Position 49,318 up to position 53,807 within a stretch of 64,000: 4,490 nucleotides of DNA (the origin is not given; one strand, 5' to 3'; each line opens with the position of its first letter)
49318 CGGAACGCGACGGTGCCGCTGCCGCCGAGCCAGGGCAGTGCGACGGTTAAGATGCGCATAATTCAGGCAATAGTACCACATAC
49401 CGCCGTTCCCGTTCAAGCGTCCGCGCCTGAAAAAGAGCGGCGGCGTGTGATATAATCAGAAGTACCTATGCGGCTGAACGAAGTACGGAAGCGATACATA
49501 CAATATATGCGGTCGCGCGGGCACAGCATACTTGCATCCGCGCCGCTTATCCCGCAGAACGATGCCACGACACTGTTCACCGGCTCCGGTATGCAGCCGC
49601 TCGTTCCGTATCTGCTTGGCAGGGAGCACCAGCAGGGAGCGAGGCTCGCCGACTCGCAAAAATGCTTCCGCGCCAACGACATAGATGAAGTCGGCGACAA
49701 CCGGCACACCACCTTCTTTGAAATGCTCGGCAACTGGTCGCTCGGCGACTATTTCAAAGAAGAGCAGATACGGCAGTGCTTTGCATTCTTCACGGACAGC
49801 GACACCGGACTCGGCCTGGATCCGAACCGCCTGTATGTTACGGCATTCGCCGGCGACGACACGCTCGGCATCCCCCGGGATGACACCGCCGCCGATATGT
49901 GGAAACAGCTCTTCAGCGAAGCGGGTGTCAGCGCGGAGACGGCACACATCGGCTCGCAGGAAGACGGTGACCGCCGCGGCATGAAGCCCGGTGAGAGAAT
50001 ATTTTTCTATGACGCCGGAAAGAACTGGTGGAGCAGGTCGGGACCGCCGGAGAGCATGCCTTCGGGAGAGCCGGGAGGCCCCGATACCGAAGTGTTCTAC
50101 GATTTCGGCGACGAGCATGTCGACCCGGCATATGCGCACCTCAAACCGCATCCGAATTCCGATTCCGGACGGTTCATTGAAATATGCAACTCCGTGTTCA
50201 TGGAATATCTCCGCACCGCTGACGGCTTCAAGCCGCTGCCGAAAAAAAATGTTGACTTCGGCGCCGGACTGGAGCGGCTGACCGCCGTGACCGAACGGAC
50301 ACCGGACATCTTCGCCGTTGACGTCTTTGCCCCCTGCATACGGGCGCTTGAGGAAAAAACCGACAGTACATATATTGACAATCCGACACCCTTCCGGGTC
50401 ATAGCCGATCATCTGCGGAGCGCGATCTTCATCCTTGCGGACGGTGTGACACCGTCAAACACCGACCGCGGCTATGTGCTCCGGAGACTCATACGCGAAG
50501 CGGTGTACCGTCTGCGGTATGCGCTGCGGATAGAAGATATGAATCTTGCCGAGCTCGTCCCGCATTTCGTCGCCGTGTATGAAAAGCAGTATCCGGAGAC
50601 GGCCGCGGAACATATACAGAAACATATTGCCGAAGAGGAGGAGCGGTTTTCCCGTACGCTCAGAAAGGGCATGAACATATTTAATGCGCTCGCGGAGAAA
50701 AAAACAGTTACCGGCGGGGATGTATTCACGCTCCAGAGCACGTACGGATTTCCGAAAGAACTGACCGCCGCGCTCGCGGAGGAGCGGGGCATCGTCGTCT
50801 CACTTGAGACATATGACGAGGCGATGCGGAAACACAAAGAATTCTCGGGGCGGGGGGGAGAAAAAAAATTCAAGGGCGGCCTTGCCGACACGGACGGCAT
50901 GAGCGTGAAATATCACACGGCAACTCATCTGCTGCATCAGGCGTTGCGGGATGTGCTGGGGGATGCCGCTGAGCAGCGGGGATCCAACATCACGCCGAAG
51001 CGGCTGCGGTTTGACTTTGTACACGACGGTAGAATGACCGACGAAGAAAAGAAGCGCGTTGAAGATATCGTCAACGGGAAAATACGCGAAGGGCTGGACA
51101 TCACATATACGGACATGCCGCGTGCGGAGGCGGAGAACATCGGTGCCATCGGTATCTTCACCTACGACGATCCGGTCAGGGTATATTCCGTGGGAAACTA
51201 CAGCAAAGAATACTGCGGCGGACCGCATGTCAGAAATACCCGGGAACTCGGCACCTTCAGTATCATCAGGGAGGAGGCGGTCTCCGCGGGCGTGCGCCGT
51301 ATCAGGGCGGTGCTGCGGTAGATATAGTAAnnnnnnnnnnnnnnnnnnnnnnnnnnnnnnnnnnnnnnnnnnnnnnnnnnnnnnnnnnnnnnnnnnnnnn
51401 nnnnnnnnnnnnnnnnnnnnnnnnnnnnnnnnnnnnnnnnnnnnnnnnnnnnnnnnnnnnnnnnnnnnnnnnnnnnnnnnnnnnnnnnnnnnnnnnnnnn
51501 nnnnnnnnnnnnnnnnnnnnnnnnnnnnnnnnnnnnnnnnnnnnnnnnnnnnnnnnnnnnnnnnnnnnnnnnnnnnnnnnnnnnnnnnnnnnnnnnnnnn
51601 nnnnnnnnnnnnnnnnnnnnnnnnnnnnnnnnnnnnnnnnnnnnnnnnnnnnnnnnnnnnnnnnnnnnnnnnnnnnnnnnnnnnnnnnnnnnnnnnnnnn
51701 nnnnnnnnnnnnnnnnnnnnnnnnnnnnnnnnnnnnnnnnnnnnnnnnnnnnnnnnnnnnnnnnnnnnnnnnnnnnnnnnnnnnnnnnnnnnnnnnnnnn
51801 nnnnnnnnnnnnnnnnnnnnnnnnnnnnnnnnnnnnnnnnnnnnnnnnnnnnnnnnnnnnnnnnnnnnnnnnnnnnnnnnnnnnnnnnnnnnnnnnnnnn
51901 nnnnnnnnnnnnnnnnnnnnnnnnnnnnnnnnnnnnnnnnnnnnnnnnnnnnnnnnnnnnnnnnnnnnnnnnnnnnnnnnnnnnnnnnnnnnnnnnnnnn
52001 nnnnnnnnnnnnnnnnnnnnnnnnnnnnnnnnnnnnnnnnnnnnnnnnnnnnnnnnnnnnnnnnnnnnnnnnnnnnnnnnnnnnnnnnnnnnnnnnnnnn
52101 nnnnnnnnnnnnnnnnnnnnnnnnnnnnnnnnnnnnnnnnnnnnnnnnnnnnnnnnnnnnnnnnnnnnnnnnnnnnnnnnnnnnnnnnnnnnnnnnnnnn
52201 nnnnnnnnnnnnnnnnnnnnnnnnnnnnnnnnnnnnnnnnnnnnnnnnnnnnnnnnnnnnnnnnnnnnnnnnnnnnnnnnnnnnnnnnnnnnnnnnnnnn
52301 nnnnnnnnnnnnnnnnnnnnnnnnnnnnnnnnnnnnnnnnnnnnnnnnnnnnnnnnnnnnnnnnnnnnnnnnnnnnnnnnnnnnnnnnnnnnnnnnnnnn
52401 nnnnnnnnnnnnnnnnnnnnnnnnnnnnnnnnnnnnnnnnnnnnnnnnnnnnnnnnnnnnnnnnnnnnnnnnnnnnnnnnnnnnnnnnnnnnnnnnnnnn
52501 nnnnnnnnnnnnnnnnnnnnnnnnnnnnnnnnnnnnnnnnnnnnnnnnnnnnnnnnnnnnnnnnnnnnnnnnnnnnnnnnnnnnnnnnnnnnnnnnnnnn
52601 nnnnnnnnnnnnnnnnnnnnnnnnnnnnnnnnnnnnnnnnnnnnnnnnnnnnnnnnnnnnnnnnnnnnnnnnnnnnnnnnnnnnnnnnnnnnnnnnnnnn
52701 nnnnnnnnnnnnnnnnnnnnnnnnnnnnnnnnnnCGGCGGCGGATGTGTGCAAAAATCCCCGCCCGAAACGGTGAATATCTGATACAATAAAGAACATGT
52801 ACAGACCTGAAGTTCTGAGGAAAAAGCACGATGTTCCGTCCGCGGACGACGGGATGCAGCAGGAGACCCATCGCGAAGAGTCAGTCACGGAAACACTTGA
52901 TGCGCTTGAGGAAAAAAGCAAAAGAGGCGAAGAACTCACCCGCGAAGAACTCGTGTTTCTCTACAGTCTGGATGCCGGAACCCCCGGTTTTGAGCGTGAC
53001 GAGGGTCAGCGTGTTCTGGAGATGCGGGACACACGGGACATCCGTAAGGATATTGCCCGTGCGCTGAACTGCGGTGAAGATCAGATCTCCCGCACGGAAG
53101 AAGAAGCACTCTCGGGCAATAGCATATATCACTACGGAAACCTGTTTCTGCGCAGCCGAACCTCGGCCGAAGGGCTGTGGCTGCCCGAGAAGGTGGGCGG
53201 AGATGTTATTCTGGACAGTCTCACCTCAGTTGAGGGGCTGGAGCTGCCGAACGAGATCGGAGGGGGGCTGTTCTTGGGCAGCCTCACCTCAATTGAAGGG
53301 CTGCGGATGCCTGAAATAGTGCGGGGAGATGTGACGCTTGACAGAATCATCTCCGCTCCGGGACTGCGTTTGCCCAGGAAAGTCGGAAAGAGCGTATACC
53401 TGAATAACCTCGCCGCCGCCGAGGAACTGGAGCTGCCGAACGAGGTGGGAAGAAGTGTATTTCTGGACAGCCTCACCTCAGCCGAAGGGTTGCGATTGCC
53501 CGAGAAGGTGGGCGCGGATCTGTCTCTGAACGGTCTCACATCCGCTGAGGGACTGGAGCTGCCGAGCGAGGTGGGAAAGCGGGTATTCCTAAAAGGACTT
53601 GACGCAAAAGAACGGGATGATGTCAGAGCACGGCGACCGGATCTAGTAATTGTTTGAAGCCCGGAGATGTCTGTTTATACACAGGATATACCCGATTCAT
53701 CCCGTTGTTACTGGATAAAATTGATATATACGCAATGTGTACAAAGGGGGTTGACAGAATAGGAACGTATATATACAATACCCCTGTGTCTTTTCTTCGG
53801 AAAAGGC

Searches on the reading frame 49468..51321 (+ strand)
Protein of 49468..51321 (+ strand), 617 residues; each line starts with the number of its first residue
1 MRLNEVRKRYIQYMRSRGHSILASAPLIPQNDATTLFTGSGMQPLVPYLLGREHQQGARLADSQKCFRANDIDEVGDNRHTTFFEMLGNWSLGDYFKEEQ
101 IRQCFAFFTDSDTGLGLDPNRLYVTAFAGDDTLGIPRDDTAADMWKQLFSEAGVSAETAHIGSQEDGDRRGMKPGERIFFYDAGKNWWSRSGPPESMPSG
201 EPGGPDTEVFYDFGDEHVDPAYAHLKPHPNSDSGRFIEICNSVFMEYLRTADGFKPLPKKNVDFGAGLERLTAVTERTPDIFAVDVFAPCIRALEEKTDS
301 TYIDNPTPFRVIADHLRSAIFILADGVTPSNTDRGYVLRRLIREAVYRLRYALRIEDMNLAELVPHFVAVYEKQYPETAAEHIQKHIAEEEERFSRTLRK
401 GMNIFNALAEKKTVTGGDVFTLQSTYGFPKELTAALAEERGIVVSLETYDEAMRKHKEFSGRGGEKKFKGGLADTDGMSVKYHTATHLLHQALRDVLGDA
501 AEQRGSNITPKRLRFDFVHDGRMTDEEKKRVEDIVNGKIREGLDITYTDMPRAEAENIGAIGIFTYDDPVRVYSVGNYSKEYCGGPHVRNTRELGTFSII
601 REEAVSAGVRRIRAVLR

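Call 26: search_protein_families(library=pfam, proteins=[window:49468-51321:+], max_evalue=0.0001)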
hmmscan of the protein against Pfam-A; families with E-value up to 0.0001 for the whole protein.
window:49468-51321:+ (617 aa): 2 families
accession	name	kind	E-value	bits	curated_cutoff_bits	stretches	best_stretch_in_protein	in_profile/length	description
PF01411.24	tRNA-synt_2c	-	6.5e-113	378.6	30.3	1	5-467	1-435/552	tRNA synthetases class II (A)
PF07973.19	tRNA_SAD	-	1.9e-16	60.2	24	1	570-612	1-43/44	Threonyl and Alanyl tRNA synthetase second additional domain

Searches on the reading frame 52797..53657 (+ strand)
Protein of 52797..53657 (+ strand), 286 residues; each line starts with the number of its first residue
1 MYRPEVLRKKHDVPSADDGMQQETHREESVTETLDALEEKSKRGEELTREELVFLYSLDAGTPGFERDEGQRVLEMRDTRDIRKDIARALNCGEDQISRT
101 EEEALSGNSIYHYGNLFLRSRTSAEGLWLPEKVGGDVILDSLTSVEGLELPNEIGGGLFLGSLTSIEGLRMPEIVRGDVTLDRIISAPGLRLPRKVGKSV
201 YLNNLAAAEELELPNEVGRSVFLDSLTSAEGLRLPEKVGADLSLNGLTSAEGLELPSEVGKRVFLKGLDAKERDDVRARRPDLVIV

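Call 26: search_protein_families(library=pfam, proteins=[window:52797-53657:+], max_evalue=0.0001)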
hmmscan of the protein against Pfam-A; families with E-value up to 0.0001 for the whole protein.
window:52797-53657:+ (286 aa): 0 families

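Call 74: search_protein_families(library=pfam, proteins=[window:52797-53657:+], max_evalue=0.05)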
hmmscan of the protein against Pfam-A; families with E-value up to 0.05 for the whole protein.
window:52797-53657:+ (286 aa): 1 family
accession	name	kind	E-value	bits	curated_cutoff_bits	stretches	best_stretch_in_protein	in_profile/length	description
PF04399.18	Glutaredoxin2_C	-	0.034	14.4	32.8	0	138-154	94-110/130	Glutaredoxin 2, C terminal domain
